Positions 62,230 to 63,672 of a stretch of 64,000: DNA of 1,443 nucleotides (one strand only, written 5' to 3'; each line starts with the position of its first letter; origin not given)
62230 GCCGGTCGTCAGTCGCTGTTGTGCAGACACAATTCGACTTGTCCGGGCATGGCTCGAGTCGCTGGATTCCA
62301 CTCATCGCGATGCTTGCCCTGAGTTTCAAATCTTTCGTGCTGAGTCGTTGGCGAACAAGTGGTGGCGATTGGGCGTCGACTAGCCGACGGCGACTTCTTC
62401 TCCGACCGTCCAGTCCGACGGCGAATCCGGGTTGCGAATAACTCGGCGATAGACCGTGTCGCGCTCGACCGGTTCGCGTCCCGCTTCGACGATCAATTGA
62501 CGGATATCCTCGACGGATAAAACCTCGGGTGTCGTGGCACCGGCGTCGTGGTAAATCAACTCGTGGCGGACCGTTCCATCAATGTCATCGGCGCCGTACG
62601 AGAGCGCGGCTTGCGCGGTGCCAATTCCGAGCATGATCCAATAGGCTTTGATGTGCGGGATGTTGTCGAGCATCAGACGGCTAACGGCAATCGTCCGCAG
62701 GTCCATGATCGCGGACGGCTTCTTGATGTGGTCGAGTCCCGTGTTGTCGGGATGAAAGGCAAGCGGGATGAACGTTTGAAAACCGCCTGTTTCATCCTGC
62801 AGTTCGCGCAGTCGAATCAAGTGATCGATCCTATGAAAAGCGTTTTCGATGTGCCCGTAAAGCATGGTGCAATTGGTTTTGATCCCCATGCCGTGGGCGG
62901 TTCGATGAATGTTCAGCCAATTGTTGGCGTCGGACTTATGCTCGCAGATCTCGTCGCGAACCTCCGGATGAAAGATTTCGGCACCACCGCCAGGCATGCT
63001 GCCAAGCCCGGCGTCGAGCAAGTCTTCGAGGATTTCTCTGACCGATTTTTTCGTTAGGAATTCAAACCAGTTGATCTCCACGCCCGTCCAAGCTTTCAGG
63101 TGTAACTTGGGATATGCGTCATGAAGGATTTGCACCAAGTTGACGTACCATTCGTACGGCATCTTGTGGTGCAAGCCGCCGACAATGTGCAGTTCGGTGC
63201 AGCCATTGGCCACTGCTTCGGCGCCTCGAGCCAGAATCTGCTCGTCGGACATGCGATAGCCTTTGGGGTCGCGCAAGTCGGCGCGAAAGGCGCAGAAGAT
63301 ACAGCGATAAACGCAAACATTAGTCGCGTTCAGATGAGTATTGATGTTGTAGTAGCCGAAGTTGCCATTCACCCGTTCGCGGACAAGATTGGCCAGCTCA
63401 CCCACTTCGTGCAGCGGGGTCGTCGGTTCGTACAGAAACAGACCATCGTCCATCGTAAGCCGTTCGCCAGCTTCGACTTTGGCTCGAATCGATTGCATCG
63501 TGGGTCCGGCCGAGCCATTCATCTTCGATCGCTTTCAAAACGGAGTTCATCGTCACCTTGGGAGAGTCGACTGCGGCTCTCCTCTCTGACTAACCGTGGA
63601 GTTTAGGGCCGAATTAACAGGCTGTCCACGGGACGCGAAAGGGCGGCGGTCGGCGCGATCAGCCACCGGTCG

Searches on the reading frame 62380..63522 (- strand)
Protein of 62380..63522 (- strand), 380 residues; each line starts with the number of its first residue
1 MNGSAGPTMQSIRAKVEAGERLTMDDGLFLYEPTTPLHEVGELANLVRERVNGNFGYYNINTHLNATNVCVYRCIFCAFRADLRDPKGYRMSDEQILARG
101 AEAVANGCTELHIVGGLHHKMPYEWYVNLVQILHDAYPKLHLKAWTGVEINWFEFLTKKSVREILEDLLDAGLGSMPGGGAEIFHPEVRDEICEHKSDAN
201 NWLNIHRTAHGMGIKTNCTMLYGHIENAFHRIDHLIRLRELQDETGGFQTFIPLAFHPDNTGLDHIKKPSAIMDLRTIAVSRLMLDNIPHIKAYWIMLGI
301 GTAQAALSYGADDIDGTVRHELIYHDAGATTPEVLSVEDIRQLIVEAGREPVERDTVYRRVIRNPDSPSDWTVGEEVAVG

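Call 75: find_encoding_contigs(protein=window:62380-63522:-, flank=10000, max_places=4)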
Protein window:62380-63522:- (380 aa): 4 contigs read that carry it; 3 places shown.
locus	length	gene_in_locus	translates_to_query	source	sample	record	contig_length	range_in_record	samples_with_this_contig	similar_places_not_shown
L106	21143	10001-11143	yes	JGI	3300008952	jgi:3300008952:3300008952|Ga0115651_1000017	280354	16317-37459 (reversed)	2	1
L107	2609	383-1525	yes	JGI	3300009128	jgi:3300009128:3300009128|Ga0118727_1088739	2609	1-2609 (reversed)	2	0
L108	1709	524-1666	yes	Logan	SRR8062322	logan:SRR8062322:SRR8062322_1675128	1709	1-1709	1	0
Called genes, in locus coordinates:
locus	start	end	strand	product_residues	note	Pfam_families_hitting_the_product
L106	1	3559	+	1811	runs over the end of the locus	PF12458:DUF3686, PF25472:DUF7902, PF05496:RuvB_N (faint), PF00004:AAA (weak)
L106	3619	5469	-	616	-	PF16697:Yop-YscD_cpl, PF00498:FHA, PF00158:Sigma54_activat, PF14532:Sigma54_activ_2, PF07728:AAA_5 (weak), PF25601:AAA_lid_14, PF02954:HTH_8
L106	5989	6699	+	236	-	PF01209:Ubie_methyltran, PF13489:Methyltransf_23, PF13649:Methyltransf_25, PF13847:Methyltransf_31, PF08241:Methyltransf_11, PF08242:Methyltransf_12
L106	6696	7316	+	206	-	PF02441:Flavoprotein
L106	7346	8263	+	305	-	PF01040:UbiA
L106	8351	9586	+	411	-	PF03130:HEAT_PBS (faint), PF02985:HEAT (faint), PF13513:HEAT_EZ (faint), PF13646:HEAT_2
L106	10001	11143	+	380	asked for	PF04055:Radical_SAM, PF19288:CofH_C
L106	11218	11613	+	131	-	PF07386:DUF1499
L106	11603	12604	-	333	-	PF12706:Lactamase_B_2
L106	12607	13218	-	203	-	-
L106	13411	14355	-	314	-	PF07063:HGLS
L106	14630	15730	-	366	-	PF13604:AAA_30, PF13191:AAA_16 (weak), PF00448:SRP54, PF13207:AAA_17 (weak)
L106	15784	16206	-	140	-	PF01029:NusB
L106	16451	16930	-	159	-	PF00885:DMRL_synthase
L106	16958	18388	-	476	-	PF07498:Rho_N, PF07497:Rho_RNA_bind, PF00006:ATP-synt_ab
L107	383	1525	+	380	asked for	PF04055:Radical_SAM, PF19288:CofH_C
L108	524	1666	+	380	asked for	PF04055:Radical_SAM, PF19288:CofH_C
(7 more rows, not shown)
